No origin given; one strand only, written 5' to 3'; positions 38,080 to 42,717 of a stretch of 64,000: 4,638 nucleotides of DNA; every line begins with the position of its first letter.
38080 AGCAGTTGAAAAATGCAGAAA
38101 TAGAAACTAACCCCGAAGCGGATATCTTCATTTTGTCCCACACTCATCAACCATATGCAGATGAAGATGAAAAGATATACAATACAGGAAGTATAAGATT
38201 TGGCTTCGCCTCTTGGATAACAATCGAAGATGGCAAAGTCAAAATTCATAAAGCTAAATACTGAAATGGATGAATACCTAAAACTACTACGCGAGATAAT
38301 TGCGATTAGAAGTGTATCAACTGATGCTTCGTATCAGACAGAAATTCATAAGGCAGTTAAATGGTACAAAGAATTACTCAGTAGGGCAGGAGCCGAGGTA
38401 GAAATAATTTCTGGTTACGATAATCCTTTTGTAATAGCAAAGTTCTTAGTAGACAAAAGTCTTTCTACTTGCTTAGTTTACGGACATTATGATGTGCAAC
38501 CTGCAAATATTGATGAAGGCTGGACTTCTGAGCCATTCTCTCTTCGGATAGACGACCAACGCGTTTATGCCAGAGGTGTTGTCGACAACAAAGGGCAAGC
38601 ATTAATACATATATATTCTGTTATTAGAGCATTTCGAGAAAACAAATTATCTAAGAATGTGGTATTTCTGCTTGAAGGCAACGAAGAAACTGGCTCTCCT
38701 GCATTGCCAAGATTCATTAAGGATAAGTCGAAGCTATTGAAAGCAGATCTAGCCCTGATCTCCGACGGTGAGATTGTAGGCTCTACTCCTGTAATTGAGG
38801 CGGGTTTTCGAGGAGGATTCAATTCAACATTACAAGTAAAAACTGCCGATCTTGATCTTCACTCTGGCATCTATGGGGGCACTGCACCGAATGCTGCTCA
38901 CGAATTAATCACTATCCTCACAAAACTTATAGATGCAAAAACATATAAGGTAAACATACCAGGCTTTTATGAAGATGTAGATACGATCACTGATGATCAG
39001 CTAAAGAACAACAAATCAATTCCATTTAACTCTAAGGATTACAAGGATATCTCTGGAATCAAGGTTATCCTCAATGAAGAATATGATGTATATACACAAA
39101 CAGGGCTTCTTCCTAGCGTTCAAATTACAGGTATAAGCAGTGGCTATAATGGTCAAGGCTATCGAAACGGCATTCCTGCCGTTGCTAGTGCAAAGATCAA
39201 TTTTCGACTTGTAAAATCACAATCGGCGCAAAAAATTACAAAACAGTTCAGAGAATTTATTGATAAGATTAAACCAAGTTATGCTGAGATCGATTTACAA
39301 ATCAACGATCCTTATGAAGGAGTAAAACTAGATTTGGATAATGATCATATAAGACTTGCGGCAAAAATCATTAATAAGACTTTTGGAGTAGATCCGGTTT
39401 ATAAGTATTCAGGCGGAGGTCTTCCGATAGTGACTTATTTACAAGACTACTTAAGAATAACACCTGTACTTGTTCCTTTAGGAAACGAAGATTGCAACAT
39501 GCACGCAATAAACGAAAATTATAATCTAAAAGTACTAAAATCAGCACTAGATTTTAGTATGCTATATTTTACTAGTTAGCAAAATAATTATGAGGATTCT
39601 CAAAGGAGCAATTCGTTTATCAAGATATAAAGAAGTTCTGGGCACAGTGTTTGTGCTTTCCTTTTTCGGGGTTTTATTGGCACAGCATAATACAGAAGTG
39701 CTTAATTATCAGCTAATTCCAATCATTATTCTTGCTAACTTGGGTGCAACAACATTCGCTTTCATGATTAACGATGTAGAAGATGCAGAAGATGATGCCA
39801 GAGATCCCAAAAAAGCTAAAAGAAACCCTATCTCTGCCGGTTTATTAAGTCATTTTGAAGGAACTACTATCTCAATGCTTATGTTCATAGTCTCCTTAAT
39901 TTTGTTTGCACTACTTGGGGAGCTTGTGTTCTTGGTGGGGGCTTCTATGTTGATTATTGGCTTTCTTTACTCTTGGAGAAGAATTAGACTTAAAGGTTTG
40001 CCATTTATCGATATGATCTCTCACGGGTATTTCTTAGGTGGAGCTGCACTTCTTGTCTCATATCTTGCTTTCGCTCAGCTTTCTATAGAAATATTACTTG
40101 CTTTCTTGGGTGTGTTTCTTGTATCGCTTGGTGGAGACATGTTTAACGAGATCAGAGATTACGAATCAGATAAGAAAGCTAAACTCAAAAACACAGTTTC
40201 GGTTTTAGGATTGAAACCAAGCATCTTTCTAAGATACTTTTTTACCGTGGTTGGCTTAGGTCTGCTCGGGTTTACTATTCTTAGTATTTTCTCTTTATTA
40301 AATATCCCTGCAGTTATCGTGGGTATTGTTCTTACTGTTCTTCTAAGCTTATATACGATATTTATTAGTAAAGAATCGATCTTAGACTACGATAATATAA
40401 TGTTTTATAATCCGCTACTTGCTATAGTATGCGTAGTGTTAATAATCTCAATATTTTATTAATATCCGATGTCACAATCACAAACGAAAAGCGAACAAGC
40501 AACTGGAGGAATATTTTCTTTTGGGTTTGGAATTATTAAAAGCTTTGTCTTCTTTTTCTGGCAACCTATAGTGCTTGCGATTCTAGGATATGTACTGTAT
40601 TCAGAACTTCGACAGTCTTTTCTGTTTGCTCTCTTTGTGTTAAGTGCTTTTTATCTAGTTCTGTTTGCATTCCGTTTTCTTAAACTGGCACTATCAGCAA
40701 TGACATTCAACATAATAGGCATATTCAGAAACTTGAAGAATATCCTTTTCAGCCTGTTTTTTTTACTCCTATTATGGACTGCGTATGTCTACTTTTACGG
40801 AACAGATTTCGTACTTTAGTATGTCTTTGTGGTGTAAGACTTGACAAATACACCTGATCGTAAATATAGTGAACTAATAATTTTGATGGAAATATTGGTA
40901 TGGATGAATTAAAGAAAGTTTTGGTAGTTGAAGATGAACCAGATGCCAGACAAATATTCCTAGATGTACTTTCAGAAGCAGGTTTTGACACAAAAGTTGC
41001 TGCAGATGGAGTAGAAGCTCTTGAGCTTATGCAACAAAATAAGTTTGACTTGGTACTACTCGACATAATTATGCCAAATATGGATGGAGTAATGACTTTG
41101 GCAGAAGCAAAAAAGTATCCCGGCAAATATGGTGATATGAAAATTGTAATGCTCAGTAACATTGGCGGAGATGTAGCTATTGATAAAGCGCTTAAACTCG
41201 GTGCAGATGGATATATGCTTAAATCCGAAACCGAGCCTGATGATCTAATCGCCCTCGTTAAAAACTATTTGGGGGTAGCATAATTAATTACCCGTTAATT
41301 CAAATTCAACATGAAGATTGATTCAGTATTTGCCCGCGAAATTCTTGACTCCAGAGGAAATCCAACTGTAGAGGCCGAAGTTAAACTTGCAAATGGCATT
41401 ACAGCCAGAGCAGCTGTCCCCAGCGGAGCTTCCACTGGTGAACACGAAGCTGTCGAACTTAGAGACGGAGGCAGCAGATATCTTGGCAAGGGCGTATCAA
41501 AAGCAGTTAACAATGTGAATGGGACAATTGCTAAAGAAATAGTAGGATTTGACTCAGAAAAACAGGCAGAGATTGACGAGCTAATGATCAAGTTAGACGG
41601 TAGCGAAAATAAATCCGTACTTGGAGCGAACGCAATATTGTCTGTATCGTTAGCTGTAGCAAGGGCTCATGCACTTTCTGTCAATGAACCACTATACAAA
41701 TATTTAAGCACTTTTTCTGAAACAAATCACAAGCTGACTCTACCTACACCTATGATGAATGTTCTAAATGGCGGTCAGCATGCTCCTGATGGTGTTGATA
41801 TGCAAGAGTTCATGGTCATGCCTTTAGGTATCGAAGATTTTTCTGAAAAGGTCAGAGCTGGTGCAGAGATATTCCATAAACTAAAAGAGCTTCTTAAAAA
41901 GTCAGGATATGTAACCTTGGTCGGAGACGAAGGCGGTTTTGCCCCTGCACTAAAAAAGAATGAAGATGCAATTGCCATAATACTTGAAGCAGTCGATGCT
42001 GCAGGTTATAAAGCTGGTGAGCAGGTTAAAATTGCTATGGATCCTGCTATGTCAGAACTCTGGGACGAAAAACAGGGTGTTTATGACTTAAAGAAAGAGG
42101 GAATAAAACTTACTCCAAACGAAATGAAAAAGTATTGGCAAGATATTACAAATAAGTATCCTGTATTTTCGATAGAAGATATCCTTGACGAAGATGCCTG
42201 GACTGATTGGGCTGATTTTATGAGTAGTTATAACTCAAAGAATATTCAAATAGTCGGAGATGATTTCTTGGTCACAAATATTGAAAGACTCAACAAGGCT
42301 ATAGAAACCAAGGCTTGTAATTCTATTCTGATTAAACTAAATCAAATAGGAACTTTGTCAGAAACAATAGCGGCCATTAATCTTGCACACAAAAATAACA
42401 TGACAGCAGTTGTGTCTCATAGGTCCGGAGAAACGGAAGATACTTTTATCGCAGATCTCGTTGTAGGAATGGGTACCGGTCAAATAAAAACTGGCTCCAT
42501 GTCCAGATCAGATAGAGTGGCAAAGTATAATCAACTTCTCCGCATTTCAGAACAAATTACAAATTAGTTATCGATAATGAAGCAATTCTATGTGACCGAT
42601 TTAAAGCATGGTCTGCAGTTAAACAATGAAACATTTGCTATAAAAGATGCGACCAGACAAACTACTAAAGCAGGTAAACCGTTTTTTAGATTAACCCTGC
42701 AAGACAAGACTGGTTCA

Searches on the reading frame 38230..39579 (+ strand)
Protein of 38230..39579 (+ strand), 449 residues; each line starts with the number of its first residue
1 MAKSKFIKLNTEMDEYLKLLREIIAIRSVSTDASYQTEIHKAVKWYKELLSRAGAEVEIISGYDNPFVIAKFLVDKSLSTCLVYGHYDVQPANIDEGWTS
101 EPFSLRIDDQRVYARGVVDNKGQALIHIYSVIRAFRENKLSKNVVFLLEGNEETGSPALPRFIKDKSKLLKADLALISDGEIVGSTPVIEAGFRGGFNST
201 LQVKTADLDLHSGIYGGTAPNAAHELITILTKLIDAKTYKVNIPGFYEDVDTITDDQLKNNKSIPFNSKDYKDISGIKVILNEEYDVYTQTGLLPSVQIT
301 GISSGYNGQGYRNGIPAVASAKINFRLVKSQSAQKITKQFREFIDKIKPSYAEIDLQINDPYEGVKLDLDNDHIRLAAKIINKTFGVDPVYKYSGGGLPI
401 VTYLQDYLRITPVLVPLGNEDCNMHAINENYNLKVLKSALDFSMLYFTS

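Call 86: search_protein_families(library=pfam, proteins=[window:38230-39579:+], max_evalue=0.00001)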
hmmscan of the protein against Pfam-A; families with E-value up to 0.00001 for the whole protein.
window:38230-39579:+ (449 aa): 2 families
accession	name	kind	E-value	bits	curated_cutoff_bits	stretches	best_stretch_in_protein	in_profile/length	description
PF01546.33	Peptidase_M20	-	1.8e-22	80.7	24.6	1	82-441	1-198/206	Peptidase family M20/M25/M40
PF07687.19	M20_dimer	-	2.1e-13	50.6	21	1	203-351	11-106/107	Peptidase dimerisation domain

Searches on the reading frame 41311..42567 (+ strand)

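Call 86: search_protein_families(library=pfam, proteins=[window:41311-42567:+], max_evalue=0.00001)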
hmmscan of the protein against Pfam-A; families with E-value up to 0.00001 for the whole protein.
window:41311-42567:+ (418 aa): 2 families
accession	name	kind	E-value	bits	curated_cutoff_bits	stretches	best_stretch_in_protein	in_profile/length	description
PF00113.28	Enolase_C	-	2.4e-113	378.8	21.5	1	142-417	2-282/296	Enolase, C-terminal TIM barrel domain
PF03952.21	Enolase_N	-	1.7e-56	190.4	35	1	3-132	1-131/131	Enolase, N-terminal domain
